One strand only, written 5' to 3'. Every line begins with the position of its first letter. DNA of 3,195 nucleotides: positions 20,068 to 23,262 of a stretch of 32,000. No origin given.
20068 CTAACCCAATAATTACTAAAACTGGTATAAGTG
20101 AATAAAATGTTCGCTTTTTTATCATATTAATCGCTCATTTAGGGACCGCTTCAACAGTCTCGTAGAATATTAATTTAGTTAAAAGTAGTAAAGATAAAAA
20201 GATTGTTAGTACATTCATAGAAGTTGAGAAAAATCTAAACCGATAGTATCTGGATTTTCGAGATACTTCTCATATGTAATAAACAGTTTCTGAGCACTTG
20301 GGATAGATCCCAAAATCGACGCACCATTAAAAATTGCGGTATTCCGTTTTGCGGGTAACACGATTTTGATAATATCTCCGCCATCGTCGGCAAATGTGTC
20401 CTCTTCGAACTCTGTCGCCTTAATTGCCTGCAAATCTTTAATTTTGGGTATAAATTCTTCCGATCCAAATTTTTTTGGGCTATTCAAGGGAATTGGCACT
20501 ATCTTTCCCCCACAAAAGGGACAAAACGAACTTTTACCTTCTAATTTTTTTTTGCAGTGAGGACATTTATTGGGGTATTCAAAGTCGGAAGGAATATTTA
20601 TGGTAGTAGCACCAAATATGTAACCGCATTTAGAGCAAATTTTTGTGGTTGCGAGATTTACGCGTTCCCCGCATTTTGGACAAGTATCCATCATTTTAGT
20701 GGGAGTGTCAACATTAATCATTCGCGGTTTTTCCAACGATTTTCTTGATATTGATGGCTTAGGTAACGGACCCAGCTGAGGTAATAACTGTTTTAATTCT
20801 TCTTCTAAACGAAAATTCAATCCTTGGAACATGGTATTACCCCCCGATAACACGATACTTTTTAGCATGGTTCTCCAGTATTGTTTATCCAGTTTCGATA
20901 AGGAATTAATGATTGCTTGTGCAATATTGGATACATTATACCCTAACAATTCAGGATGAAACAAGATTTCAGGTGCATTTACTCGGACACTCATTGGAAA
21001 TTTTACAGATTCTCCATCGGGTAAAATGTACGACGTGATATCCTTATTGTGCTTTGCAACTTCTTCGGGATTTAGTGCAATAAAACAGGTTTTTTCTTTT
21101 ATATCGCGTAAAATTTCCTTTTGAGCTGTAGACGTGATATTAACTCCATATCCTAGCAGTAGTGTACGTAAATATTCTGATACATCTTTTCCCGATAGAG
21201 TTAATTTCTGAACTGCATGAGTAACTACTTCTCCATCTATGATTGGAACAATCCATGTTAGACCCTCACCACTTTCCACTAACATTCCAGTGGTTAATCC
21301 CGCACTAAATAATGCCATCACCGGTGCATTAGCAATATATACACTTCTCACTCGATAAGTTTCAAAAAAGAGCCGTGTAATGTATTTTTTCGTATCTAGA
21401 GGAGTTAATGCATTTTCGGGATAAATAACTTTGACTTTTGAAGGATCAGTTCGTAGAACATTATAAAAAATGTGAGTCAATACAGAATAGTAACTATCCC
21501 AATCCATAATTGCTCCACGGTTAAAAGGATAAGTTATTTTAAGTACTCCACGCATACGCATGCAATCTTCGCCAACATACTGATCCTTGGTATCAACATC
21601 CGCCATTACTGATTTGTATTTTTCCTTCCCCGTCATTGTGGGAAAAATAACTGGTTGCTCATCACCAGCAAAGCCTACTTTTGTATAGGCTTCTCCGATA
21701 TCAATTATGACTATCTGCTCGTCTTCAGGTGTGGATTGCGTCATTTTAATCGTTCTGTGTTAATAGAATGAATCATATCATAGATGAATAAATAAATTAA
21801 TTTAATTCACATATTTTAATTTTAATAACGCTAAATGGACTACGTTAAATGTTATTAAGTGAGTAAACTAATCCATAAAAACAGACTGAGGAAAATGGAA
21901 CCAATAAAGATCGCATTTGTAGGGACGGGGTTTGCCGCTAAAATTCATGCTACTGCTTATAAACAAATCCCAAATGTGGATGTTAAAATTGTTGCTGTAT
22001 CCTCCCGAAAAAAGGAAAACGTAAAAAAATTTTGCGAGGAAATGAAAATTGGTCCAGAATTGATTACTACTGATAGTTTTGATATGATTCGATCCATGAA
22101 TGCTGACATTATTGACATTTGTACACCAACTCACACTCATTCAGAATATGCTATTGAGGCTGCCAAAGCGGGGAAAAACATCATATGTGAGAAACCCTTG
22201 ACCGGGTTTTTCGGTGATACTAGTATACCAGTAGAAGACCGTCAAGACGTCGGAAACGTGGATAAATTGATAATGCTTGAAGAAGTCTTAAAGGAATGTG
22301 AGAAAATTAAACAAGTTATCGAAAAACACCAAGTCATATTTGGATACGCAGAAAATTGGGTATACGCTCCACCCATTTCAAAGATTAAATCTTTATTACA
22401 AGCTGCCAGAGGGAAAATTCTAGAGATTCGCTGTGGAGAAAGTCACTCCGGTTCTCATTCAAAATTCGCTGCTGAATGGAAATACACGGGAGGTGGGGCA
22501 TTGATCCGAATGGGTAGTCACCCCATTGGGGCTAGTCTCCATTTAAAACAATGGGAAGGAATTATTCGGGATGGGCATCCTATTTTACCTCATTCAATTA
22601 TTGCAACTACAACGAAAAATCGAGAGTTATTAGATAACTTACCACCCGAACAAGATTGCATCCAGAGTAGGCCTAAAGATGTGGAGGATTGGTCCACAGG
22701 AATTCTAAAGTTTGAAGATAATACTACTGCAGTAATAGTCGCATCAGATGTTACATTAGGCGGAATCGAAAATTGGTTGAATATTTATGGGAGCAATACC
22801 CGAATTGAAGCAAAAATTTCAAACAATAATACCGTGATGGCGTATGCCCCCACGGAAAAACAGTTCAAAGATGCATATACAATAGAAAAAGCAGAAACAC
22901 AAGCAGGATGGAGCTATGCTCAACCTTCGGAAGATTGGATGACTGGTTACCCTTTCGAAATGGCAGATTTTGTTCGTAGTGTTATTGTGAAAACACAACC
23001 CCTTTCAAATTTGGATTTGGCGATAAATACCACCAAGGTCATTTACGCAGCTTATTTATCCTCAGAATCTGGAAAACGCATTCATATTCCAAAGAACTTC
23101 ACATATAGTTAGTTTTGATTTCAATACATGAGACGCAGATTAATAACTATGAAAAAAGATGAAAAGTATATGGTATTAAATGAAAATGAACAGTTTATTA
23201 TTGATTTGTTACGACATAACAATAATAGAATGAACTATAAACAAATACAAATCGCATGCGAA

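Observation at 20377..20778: Actin-related protein carrying a ~130-aa double zinc-ribbon insertion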

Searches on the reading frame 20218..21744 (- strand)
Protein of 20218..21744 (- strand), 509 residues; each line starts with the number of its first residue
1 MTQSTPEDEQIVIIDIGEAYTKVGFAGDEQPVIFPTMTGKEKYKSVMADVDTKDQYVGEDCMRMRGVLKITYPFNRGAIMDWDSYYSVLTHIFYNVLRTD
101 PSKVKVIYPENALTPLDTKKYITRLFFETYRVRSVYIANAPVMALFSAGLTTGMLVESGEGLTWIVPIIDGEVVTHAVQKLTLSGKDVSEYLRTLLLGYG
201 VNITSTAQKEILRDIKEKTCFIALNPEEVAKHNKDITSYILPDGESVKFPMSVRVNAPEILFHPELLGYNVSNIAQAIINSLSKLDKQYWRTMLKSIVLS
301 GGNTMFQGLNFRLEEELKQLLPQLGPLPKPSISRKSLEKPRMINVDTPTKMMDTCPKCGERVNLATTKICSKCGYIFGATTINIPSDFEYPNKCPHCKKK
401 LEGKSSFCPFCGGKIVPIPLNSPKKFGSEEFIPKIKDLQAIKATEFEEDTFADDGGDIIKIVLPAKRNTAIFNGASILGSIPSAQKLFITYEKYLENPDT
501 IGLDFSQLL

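Call 4: search_protein_families(library=pfam, proteins=[window:20218-21744:-], max_evalue=1)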
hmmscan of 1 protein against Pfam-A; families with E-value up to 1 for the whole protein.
window:20218-21744:- (509 aa): 23 families
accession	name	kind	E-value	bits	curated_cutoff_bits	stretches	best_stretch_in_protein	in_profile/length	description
PF00022.25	Actin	-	6.6e-75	252.7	27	2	8-323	3-355/410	Actin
PF18912.6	DZR_2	-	5.6e-07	29.7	27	2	389-418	5-34/56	Double zinc ribbon domain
PF10571.15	UPF0547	-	8.7e-07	29.4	29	2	354-377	2-24/26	Uncharacterised protein family UPF0547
PF13240.11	Zn_Ribbon_1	-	1.9e-06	27.9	25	2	355-375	2-21/23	zinc-ribbon domain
PF06723.19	MreB_Mbl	-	1e-05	25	27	1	14-318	6-298/327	MreB/Mbl protein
PF12773.13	DZR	-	2.5e-05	24.8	27.3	2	355-412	1-45/45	Double zinc ribbon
PF24460.1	DUF7575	-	7.7e-05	22.4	28.5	1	392-412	4-24/28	Domain of unknown function (DUF7575)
PF17032.10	Zn_ribbon_15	-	0.0014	19.8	28.9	1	369-412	39-73/73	zinc-ribbon family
PF21983.2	NikA-like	-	0.0027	18.3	27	1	179-216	21-59/72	Mobilization protein NikA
PF23455.1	DUF7129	-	0.0098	16.1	30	1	394-415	14-37/45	Domain of unknown function (DUF7129)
PF01907.25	Ribosomal_L37e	-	0.01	16.3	27.6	1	351-375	14-38/53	Ribosomal protein L37e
PF13248.11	Zn_ribbon_3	-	0.012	15.5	27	1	393-415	4-26/26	zinc-ribbon domain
PF09723.15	Zn_ribbon_8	-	0.013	15.9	34.4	1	370-401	8-37/41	Zinc ribbon domain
PF23470.1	Zn_ribbon_PF0610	-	0.019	15.1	26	1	370-399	4-26/39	PF0610 rubredoxin-like zinc beta-ribbon domain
PF10235.14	Cript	-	0.06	14.5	25.5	0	348-376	40-69/90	Microtubule-associated protein CRIPT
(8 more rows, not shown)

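Call 5: search_solved_structures(query=window:20218-21744:-, show_alignments=2)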
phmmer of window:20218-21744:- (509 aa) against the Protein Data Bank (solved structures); distinct sequences matched with E-value up to 0.001: 159 (the best 60 are shown).
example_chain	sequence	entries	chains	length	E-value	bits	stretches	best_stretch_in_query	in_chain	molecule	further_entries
9wc4_A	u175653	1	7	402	3e-76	260.4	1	11-323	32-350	HC1 actin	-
8trm_A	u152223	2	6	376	1.5e-75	258.1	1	7-323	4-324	Actin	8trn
6i4h_A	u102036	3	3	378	2.2e-75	257.5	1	6-323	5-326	Actin-1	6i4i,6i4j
4cbw_A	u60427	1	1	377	2.2e-75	257.5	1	7-323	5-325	ACTIN, ALPHA SKELETAL MUSCLE, ACTIN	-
8thx_A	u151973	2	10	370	3.7e-75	256.8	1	12-323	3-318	Actin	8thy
4efh_A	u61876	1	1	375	4e-75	256.7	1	8-323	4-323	Actin-1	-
6i4g_A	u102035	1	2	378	5.8e-75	256.2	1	6-323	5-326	Actin-1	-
1yag_A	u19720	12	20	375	7.7e-75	255.8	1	11-323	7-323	PROTEIN (ACTIN) | Actin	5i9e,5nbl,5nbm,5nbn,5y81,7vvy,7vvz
4cbu_A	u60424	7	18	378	8e-75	255.7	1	6-323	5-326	Actin-1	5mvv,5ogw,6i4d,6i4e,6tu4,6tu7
7aln_A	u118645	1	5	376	8.8e-75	255.6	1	7-323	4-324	Actin-1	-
7yfn_A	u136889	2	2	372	1.1e-74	255.3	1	12-323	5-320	Actin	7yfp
6i4k_A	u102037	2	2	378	1.1e-74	255.3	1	6-323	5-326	Actin-1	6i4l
8ti3_A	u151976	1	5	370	1.3e-74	255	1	12-323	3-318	Actin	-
3b63_C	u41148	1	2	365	1.4e-74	254.9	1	12-323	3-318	Actin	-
6i4f_A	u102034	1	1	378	2.1e-74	254.3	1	6-323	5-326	Actin-1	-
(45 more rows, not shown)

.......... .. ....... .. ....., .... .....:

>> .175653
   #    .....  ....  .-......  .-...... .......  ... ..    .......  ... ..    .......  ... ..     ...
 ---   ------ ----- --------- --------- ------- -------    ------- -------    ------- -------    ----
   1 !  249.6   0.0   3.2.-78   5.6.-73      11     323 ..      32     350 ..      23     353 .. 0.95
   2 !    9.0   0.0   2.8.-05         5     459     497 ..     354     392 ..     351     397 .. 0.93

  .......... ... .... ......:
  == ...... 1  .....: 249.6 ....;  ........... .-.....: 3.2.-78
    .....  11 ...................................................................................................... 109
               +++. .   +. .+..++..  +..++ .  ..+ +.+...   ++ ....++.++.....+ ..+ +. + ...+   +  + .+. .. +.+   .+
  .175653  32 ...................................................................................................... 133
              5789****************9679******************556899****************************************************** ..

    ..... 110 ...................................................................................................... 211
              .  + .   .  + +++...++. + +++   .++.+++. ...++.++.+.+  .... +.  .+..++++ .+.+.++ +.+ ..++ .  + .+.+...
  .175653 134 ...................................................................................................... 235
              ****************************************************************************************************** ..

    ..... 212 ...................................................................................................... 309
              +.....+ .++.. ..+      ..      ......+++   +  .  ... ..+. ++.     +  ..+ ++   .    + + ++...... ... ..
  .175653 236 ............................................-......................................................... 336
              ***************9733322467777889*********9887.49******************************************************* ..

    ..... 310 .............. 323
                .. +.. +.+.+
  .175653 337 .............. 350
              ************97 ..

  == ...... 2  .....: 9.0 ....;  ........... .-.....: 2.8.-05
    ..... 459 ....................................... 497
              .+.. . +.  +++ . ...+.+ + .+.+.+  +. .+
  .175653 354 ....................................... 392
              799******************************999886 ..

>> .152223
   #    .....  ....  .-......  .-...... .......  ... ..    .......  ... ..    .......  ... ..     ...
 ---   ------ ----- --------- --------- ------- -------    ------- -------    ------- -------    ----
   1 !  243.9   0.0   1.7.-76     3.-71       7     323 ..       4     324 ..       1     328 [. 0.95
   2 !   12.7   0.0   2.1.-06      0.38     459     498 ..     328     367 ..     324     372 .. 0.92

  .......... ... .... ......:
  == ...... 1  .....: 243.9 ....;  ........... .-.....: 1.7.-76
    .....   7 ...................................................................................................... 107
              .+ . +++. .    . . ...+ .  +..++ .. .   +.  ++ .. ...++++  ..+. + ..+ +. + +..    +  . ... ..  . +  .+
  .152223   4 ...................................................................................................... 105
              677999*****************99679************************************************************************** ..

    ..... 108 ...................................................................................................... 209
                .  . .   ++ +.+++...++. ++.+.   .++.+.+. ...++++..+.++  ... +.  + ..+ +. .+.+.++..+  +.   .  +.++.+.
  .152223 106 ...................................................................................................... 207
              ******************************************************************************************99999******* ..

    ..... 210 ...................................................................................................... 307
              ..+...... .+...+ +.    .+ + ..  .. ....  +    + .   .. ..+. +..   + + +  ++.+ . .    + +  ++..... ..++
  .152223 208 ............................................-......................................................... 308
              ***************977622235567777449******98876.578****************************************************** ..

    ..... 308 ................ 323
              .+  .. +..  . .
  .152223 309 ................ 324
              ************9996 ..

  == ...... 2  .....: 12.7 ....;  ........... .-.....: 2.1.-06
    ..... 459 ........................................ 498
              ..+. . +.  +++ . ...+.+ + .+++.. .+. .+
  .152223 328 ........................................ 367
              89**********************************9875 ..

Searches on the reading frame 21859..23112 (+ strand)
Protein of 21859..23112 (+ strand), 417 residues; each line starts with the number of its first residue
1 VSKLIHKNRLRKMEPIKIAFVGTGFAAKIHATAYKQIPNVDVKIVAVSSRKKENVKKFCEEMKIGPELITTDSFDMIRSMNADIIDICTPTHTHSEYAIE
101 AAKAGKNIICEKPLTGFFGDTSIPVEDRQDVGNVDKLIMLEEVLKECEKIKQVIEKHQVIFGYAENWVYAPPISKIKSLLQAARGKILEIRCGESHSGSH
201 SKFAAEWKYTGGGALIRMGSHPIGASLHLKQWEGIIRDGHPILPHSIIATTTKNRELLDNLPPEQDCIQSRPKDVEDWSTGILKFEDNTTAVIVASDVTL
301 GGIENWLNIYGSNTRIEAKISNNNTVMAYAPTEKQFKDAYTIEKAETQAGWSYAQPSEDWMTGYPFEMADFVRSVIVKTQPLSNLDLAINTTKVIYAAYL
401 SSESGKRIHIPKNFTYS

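Call 20: search_protein_families(library=pfam, proteins=[window:21859-23112:+], max_evalue=0.001)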
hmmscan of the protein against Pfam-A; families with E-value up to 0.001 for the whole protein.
window:21859-23112:+ (417 aa): 5 families
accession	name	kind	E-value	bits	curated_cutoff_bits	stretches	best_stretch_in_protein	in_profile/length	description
PF01408.29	GFO_IDH_MocA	-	1.5e-19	71.3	24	1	16-115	1-96/120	Oxidoreductase family, NAD-binding Rossmann fold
PF22725.1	GFO_IDH_MocA_C3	-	1.2e-09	38.7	27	1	183-316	12-123/124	GFO/IDH/MocA C-terminal domain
PF02894.22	GFO_IDH_MocA_C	-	5.4e-07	30.1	22.9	1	206-408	31-216/218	Oxidoreductase family, C-terminal alpha/beta domain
PF03447.22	NAD_binding_3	-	0.00035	21.7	24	1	21-109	5-86/116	Homoserine dehydrogenase, NAD binding domain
PF03807.23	F420_oxidored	-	0.00083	20.3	21.6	0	17-108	1-88/94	NADP oxidoreductase coenzyme F420-dependent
